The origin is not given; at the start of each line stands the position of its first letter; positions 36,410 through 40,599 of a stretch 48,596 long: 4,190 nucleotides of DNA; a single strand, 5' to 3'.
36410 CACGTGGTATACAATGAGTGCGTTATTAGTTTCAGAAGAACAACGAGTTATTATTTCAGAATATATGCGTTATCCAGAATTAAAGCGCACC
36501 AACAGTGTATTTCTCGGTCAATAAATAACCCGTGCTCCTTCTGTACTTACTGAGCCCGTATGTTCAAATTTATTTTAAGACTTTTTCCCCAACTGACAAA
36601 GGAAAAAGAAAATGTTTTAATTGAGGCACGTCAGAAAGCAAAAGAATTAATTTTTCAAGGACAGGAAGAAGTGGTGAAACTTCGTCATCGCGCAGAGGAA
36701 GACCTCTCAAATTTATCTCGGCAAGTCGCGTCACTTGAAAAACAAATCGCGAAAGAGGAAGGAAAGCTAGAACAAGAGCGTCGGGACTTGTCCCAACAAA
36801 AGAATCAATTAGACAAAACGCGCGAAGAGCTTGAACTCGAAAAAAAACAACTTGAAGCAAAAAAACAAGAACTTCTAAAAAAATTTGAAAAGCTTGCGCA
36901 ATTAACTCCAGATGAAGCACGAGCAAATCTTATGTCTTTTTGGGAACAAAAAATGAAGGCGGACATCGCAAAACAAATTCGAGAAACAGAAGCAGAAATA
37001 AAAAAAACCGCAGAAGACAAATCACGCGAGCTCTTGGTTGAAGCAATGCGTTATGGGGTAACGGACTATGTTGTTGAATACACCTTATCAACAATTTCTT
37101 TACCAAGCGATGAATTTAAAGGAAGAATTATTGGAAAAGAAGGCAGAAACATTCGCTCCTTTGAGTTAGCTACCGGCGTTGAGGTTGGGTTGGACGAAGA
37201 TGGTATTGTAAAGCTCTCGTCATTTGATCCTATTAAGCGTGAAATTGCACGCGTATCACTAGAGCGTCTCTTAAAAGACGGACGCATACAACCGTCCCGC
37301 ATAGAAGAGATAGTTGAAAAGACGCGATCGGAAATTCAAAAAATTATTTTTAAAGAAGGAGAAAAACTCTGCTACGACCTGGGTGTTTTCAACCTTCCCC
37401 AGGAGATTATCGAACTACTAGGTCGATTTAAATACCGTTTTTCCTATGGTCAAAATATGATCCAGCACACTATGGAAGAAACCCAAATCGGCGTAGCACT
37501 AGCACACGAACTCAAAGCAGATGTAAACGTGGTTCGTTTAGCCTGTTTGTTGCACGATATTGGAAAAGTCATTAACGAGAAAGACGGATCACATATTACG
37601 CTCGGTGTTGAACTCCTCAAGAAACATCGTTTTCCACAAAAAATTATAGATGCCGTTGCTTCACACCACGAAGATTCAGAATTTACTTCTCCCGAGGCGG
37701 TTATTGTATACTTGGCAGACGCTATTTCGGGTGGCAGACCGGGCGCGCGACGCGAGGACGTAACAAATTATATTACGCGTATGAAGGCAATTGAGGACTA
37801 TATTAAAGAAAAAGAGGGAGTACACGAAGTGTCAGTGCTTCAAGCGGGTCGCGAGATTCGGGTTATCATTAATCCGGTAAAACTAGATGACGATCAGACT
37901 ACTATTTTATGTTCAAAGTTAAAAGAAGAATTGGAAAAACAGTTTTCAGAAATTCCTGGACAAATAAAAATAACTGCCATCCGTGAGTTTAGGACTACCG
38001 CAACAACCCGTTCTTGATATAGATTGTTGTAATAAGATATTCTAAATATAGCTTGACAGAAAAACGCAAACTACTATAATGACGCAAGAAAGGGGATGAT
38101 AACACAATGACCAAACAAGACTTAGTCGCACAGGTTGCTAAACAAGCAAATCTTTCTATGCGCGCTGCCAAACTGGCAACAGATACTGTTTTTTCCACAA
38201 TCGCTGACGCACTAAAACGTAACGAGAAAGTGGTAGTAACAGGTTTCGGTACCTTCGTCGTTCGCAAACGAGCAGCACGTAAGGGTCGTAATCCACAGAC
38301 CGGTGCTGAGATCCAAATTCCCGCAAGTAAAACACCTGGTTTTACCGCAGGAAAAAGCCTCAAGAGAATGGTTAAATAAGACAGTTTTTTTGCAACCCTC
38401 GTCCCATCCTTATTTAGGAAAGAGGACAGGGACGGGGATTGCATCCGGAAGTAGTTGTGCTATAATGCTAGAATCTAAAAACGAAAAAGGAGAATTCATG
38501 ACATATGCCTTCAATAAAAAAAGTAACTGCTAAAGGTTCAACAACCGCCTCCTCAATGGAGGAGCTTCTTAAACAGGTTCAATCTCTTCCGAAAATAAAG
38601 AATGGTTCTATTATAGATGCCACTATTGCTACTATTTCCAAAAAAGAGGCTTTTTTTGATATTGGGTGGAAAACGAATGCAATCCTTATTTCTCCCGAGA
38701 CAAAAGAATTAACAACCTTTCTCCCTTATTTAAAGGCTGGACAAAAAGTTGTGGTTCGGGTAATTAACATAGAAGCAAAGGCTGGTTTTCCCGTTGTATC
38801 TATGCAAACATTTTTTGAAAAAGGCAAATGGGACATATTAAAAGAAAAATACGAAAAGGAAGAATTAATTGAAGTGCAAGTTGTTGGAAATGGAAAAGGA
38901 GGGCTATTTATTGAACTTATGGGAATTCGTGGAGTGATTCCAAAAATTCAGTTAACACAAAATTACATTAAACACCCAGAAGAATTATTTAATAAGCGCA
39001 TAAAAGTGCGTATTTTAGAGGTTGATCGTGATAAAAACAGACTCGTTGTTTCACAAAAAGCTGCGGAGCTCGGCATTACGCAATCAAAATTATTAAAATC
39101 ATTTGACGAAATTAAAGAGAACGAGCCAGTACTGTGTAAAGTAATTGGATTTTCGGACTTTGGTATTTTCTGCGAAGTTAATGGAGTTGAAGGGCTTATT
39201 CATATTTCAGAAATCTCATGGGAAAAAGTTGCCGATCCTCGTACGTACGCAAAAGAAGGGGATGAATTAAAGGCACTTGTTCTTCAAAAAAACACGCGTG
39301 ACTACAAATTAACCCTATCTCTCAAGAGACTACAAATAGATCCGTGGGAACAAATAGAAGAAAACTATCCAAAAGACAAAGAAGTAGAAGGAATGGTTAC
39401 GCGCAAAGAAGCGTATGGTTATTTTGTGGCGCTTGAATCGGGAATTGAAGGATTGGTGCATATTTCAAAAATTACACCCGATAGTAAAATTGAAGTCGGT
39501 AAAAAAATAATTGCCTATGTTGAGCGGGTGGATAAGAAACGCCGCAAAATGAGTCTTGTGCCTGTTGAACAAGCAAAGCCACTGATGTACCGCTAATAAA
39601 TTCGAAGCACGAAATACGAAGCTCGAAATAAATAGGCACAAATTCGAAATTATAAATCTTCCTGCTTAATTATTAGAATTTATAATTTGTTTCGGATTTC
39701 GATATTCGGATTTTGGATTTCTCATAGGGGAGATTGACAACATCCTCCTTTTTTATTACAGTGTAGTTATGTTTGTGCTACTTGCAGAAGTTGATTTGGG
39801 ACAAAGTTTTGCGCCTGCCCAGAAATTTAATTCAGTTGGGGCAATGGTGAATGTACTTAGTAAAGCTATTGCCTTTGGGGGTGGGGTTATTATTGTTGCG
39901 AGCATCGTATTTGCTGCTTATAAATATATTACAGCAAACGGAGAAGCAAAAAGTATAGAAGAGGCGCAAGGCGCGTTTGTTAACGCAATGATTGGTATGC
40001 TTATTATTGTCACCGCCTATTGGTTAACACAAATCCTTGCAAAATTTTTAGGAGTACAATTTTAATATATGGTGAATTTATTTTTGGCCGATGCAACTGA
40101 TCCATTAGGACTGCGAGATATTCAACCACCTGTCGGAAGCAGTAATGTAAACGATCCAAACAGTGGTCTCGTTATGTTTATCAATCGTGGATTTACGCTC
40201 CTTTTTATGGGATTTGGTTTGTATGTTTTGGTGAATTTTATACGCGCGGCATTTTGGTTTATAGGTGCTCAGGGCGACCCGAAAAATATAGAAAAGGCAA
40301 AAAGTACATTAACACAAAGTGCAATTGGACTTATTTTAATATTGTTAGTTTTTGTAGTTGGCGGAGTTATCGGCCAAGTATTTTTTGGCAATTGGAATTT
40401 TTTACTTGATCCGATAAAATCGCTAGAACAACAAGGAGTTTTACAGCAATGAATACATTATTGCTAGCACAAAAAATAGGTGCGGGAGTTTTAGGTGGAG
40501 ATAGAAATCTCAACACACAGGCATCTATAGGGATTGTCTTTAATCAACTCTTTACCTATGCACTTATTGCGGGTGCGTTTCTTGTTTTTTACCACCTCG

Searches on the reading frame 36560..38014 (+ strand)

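Call 42: search_protein_families(library=ncbifam, proteins=[window:36560-38014:+], max_evalue=0.00001)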
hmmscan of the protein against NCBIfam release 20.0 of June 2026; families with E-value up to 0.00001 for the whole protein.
window:36560-38014:+ (485 aa): 10 families
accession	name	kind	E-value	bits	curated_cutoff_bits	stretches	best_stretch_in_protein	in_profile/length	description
TIGR03319.1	RNase_Y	equivalog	2.2e-144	481.8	454.35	1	19-482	41-512/514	ribonuclease Y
NF000997.0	PRK00106.1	equivalog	2.1e-117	392.9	937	1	22-480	65-531/535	ribonuclease Y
NF009345.0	PRK12705.1-2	equivalog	2.4e-111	372.8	904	1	18-480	42-505/509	hypothetical protein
NF009344.0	PRK12705.1-1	equivalog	3e-104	349.7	831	1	13-481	105-569/572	hypothetical protein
NF009347.0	PRK12705.1-4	equivalog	4.4e-69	233.4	579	1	54-483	41-469/473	hypothetical protein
TIGR00277.1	HDIG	domain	4.3e-21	74.6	27.6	1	296-372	1-84/84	HDIG domain-containing metalloprotein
NF009346.0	PRK12705.1-3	equivalog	1.6e-15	56.9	545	1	218-437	218-439/493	hypothetical protein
NF009343.0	PRK12703.1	equivalog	5.6e-08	32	434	1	294-382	182-268/339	tRNA (cytidine(56)-2'-O)-methyltransferase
TIGR00295.1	TIGR00295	hypoth_equivalog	3.1e-07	30.3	172.35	1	298-373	12-90/164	TIGR00295 family protein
NF002829.0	PRK03007.1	equivalog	3.7e-06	26.1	385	1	300-335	67-102/425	deoxyguanosinetriphosphate triphosphohydrolase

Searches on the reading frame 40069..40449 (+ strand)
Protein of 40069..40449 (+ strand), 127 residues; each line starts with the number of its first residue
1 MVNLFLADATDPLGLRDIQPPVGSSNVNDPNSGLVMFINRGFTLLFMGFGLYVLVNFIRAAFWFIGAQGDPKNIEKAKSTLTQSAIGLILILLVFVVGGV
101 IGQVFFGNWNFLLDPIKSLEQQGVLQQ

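Call 42: search_protein_families(library=ncbifam, proteins=[window:40069-40449:+], max_evalue=0.00001)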
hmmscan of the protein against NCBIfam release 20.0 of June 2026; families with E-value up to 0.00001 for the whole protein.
window:40069-40449:+ (127 aa): 1 family
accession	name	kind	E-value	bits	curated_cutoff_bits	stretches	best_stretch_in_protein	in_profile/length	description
NF045849.1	ICE_MMCAP2_0565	equivalog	1.1e-06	28.2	40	1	45-101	19-76/80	Mbov_0395 family pilin-like conjugal transfer protein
